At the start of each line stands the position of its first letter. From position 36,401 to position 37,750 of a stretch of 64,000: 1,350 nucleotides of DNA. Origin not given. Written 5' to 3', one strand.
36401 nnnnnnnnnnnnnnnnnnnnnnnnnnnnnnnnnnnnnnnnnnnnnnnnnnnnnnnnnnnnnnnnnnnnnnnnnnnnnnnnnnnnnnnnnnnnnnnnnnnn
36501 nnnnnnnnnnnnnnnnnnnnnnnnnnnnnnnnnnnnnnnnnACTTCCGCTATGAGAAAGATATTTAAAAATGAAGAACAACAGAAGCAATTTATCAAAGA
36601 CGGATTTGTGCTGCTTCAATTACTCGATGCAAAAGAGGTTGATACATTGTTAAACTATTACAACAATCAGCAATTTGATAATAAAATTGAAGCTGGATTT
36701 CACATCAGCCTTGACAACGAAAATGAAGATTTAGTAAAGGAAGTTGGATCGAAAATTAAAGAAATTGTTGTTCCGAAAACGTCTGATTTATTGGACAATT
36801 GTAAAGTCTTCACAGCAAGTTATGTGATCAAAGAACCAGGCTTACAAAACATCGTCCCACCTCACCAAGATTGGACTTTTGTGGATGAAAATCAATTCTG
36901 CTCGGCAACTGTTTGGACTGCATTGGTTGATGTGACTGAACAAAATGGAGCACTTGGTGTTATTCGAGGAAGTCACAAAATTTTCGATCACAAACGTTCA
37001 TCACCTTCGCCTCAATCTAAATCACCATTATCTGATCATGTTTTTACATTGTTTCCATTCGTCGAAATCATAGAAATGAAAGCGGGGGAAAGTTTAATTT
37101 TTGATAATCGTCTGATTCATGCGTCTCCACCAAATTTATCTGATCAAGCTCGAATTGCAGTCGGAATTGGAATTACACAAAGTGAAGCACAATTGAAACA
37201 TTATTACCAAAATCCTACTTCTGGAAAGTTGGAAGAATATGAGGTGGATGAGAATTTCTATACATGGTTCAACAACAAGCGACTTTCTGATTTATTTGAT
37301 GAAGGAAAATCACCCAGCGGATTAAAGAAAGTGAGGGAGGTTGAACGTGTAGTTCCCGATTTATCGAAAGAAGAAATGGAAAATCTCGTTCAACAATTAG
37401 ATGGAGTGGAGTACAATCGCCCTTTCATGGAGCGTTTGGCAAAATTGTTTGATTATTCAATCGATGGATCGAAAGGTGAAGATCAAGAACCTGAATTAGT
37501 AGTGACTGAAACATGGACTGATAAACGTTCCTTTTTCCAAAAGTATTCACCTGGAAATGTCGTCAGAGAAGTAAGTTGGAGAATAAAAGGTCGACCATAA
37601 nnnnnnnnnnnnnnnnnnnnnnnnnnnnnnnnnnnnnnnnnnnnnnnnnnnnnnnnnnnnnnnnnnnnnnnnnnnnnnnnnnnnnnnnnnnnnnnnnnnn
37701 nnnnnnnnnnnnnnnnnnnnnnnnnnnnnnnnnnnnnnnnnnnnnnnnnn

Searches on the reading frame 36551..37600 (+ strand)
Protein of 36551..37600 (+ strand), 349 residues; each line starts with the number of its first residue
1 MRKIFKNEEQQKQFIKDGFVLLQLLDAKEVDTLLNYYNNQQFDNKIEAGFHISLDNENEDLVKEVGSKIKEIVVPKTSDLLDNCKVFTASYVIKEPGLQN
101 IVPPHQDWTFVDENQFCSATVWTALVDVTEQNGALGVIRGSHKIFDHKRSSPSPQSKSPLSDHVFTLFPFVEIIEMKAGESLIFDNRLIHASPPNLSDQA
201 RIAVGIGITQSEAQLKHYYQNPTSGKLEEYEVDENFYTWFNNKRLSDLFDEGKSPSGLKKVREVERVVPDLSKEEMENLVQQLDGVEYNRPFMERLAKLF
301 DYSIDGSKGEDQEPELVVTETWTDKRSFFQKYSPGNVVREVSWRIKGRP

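Call 3: search_protein_families(library=pfam, proteins=[window:36551-37600:+], max_evalue=0.01)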
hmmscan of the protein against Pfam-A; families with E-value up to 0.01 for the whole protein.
window:36551-37600:+ (349 aa): 1 family
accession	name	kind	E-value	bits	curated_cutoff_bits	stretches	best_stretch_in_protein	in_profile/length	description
PF05721.19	PhyH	-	6.9e-23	82.5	22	1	65-203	71-213/213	Phytanoyl-CoA dioxygenase (PhyH)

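Call 37: find_homologous_proteins(query=window:36551-37600:+, max_evalue=0.001)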
Query window:36551-37600:+ (349 aa): 374 proteins with E <= 0.001 among 2280 candidates; the best 120 are listed.
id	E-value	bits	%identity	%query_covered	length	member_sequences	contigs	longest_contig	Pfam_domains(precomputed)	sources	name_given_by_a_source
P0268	4.0e-233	791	100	100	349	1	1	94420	PF05721.20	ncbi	-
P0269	1.6e-211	720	89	100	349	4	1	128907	PF05721.20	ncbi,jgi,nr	ncbi:MAG: hypothetical protein COA38_00160 [Fluviicola sp.]|nr:MAG: hypothetical protein COA38_00160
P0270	2.0e-205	700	87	100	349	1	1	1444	PF05721.20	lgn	-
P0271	8.1e-201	684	85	100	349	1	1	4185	PF05721.20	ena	-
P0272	8.4e-201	684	84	100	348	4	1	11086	PF05721.20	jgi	jgi:thymidine kinase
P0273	1.0e-198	678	84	100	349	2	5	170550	PF05721.20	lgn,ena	-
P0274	4.5e-196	669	82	100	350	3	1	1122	PF05721.20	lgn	-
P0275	1.5e-195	667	82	100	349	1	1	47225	PF05721.20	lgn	-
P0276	3.9e-195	666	82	100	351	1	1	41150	PF05721.20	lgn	-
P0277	1.4e-194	664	82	100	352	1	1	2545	PF05721.20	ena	-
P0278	8.2e-194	661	83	100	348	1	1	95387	PF05721.20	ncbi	-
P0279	8.1e-193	658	82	100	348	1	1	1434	PF05721.20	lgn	-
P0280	7.0e-192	655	82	100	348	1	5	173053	PF05721.20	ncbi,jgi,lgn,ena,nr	ncbi:MAG: phytanoyl-CoA dioxygenase family protein [Fluviicola sp.]|nr:phytanoyl-CoA dioxygenase fam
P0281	2.7e-191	653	82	100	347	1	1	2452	PF05721.20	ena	-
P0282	4.9e-191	652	83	100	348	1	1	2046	PF05721.20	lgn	-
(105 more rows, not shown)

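Call 47: predict_structure(alignment_id=A2)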
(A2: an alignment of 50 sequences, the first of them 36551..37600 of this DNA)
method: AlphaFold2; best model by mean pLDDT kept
length: 349 residues; sequences in the alignment: 50
mean_pLDDT: 85.9   pTM: 0.80
mean pLDDT of the five models: 85.9, 85.4, 84.5, 83.8, 83.5
residues with pLDDT >= 90: 195; 70-90: 109; 50-70: 26; < 50: 19
segments of 3 or more residues with pLDDT < 50: 45-49, 307-320
pLDDT, mean of each block of 10 residues (from residue 1): 91 97 98 92 54 71 92 96 95 84 90 95 96 93 91 73 86 96 97 88 95 96 94 92 89 94 89 92 90 79 54 39 71 81 75
secondary structure, 60 per line:
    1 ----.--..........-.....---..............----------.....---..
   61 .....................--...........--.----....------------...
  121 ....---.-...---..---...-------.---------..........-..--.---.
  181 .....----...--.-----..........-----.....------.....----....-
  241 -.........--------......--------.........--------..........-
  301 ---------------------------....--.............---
elements in order: H8-17 E19-23 H27-40 H52-55 H59-80 E84-94 E102-105 E118-124 H161-170 E180-185 E190-192 E201-210 E216-220 E227-231 H236-239 H242-250 E259-264 H273-281 H290-299 H328-331 H334-346

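Call 53: search_protein_families(library=ncbifam, proteins=[window:36551-37600:+], max_evalue=0.001)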
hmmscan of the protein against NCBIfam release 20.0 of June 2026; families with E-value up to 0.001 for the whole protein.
window:36551-37600:+ (349 aa): 3 families
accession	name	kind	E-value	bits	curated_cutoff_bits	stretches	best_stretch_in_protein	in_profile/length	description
TIGR01762.1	chlorin-enz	subfamily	1e-07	31.6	226.3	0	114-146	129-161/288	chlorinating enzyme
NF045813.1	DxPntBtaHylase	equivalog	0.00011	21.7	550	1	92-197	124-233/285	1-deoxypentalenic acid 11-beta-hydroxylase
TIGR04324.1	SpoChoClust_2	subfamily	0.00082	19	150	0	101-207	110-211/248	sporadic carbohydrate cluster 2OG-Fe(II) oxygenase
